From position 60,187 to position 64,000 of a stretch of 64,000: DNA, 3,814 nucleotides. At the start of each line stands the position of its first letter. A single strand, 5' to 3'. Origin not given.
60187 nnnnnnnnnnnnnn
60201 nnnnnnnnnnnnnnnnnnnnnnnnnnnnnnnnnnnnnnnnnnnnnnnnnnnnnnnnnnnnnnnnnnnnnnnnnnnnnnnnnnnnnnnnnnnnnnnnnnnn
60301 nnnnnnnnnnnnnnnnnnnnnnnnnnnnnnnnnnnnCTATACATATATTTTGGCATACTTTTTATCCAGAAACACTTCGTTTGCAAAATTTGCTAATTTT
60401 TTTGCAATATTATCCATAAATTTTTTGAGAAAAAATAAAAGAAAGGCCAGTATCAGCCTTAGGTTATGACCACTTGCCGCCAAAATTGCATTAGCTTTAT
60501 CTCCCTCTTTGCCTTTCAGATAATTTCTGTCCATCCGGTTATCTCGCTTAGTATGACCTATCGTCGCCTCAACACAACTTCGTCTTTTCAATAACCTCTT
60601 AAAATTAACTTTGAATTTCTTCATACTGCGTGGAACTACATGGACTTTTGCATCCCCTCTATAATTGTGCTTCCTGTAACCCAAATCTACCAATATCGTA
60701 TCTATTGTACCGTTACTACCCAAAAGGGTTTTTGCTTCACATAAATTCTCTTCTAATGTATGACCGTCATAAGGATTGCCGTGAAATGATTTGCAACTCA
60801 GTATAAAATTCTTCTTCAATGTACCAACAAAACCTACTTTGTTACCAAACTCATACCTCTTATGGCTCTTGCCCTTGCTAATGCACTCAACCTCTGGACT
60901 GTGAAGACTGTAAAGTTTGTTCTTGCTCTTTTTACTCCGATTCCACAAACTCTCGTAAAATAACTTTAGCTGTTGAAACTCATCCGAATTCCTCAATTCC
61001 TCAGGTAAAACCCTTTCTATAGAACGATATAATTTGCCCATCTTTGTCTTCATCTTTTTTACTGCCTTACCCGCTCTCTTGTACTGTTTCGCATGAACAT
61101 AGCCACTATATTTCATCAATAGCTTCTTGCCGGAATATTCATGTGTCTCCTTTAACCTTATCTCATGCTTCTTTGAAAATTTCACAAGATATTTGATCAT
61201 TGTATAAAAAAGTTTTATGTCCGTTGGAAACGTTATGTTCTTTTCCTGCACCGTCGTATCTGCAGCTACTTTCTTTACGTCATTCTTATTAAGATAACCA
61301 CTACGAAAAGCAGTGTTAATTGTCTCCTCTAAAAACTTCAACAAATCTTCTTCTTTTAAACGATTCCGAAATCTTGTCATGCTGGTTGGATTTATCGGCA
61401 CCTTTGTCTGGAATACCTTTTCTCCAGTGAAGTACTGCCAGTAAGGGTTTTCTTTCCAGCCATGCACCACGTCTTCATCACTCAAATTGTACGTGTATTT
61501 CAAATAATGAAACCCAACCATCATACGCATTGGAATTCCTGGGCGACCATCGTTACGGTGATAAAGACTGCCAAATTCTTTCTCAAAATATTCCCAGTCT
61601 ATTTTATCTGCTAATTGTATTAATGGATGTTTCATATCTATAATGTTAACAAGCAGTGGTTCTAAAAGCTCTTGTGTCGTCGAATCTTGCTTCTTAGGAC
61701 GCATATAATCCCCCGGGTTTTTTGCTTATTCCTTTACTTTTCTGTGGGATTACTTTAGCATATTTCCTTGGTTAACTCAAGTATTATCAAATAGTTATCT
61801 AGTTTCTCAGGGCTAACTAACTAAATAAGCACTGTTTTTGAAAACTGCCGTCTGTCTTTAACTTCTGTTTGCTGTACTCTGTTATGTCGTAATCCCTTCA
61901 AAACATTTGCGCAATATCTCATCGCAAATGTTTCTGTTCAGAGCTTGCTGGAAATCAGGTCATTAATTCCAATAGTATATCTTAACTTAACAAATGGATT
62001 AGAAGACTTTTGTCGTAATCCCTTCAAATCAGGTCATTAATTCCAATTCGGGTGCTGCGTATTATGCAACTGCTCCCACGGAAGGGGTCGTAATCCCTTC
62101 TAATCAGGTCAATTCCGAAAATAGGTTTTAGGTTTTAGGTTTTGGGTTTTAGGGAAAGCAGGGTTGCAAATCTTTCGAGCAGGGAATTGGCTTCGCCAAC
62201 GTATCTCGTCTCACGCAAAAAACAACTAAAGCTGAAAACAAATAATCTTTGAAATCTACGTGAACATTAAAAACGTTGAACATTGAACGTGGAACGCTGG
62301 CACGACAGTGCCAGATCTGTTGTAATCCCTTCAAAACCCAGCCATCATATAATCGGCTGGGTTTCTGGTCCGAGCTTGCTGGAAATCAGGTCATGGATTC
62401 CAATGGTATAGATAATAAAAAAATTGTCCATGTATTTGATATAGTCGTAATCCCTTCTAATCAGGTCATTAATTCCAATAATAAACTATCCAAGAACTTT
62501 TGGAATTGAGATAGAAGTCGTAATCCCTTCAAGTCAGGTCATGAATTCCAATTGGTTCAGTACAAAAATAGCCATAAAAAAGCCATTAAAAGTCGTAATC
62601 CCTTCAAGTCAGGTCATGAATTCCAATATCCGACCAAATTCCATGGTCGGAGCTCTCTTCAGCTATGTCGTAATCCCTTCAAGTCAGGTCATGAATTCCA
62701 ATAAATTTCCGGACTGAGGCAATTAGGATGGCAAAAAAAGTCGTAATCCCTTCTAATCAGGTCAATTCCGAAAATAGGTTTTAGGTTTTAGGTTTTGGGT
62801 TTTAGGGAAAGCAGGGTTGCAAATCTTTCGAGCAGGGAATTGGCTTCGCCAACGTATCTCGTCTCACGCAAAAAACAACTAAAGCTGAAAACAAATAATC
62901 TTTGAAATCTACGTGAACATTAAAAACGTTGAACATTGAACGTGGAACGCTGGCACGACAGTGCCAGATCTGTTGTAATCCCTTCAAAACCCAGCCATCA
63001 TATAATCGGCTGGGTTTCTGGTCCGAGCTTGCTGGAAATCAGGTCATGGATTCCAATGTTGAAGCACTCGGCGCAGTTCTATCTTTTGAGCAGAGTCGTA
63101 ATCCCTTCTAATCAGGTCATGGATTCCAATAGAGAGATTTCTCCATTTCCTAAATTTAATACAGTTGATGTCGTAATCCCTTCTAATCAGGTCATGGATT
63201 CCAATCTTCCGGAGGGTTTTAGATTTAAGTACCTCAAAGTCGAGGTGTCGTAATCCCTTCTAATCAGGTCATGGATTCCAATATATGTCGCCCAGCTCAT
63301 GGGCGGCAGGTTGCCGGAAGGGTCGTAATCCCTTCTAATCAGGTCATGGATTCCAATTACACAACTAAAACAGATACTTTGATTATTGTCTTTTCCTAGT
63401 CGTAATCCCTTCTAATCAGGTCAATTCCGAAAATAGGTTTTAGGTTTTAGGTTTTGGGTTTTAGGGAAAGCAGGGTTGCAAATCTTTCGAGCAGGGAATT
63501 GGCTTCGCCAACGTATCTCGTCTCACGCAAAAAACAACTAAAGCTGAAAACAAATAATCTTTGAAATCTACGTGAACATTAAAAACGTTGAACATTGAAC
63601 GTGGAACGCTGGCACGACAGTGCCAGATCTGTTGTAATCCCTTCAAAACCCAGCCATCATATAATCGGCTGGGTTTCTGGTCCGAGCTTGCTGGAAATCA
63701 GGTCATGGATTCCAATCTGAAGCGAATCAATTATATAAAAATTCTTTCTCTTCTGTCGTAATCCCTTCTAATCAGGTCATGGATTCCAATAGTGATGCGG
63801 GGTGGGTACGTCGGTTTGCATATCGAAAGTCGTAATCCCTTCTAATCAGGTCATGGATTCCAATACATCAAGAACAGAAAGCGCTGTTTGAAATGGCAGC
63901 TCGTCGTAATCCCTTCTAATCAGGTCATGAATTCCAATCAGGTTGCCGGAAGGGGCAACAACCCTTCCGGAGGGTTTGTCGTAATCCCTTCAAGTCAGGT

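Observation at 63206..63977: Three spacers in two different arrays tile one contiguous ~92-bp protospacer region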

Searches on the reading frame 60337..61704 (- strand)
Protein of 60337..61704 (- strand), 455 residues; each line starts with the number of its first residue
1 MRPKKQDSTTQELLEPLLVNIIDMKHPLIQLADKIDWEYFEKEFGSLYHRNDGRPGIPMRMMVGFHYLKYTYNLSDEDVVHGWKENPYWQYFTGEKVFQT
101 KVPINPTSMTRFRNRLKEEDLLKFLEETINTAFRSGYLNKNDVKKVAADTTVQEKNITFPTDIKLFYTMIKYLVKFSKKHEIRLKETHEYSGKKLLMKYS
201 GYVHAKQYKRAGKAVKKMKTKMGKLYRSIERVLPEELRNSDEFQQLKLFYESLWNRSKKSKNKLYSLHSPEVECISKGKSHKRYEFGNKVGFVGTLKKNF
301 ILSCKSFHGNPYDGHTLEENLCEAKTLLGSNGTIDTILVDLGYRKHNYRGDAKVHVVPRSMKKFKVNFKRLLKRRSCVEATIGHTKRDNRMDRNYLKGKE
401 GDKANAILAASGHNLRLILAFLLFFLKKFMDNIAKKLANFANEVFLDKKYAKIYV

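Call 5: search_protein_families(library=pfam, proteins=[window:60337-61704:-], max_evalue=0.01)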
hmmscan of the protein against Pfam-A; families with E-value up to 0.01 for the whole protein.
window:60337-61704:- (455 aa): 3 families
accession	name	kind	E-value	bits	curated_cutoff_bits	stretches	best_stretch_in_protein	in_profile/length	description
PF05598.16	DUF772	-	3.7e-19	68.9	23.1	1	53-126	1-72/74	Transposase domain (DUF772)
PF13751.12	DDE_Tnp_1_6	-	7.9e-05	23.4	25.1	1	368-416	73-122/125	Transposase DDE domain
PF01609.27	DDE_Tnp_1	-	0.00045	20.5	23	1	277-415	25-200/200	Transposase DDE domain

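Call 6: search_protein_families(library=ncbifam, proteins=[window:60337-61704:-], max_evalue=0.01)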
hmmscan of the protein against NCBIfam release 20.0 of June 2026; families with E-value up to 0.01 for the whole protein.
window:60337-61704:- (455 aa): 5 families
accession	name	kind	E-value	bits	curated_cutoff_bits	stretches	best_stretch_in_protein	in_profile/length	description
NF033578.1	transpos_IS5_1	equivalog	3.2e-139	464.7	275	1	11-420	2-418/419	IS5 family transposase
NF033593.1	transpos_ISNCY_1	equivalog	8.1e-36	123.6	325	1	38-418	31-442/444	ISNCY family transposase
NF033551.1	transpos_IS1182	equivalog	8.6e-28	97.5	270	2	7-347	3-325/488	IS1182 family transposase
NF033581.1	transpos_IS5_4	equivalog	2.3e-12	46.8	140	1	28-143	2-117/285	IS5 family transposase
NF033580.1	transpos_IS5_3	equivalog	0.0035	16.9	110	1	308-398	147-241/258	IS5 family transposase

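Call 22: find_encoding_contigs(protein=window:60337-61704:-, flank=10000, max_places=10)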
Protein window:60337-61704:- (455 aa): 8 contigs read that carry it; 7 places shown.
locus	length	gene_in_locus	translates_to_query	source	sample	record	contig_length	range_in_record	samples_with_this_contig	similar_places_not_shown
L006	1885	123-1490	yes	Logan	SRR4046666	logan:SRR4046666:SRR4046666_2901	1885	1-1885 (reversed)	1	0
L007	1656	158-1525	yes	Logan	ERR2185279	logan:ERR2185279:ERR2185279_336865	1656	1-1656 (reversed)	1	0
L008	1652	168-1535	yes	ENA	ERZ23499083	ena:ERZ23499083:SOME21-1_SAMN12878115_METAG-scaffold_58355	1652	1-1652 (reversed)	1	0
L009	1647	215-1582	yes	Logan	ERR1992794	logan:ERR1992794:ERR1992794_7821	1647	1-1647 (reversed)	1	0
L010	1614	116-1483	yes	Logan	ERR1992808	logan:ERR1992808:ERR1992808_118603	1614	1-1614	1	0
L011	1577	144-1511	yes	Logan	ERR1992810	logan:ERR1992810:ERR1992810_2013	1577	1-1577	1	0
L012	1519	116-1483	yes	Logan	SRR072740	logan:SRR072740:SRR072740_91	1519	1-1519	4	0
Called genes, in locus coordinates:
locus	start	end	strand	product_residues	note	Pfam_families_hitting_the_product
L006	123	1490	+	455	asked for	PF05598:DUF772, PF13751:DDE_Tnp_1_6 (faint)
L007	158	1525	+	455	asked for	PF05598:DUF772, PF13751:DDE_Tnp_1_6 (faint)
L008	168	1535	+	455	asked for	PF05598:DUF772, PF13751:DDE_Tnp_1_6 (faint)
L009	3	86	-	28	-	?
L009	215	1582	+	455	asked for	PF05598:DUF772, PF13751:DDE_Tnp_1_6 (faint)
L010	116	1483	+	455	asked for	PF05598:DUF772, PF13751:DDE_Tnp_1_6 (faint)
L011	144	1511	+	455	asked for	PF05598:DUF772, PF13751:DDE_Tnp_1_6 (faint)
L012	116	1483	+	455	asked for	PF05598:DUF772, PF13751:DDE_Tnp_1_6 (faint)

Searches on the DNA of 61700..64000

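Call 28: search_rna_families(source=window, start=61700, end=64000, threshold=evalue, max_evalue=1)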
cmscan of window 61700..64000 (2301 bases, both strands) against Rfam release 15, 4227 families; matches with E-value up to 1: 0.
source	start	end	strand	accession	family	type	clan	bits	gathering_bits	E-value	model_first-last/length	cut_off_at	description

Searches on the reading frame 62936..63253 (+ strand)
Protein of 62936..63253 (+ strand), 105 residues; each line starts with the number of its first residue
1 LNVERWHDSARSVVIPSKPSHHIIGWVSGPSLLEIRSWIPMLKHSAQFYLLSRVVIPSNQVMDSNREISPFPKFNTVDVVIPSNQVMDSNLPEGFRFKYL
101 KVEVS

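Call 30: find_encoding_contigs(protein=window:62936-63253:+, flank=10000, max_places=10)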
Protein window:62936-63253:+ (105 aa): no gene with exactly this product is on record in the collection.
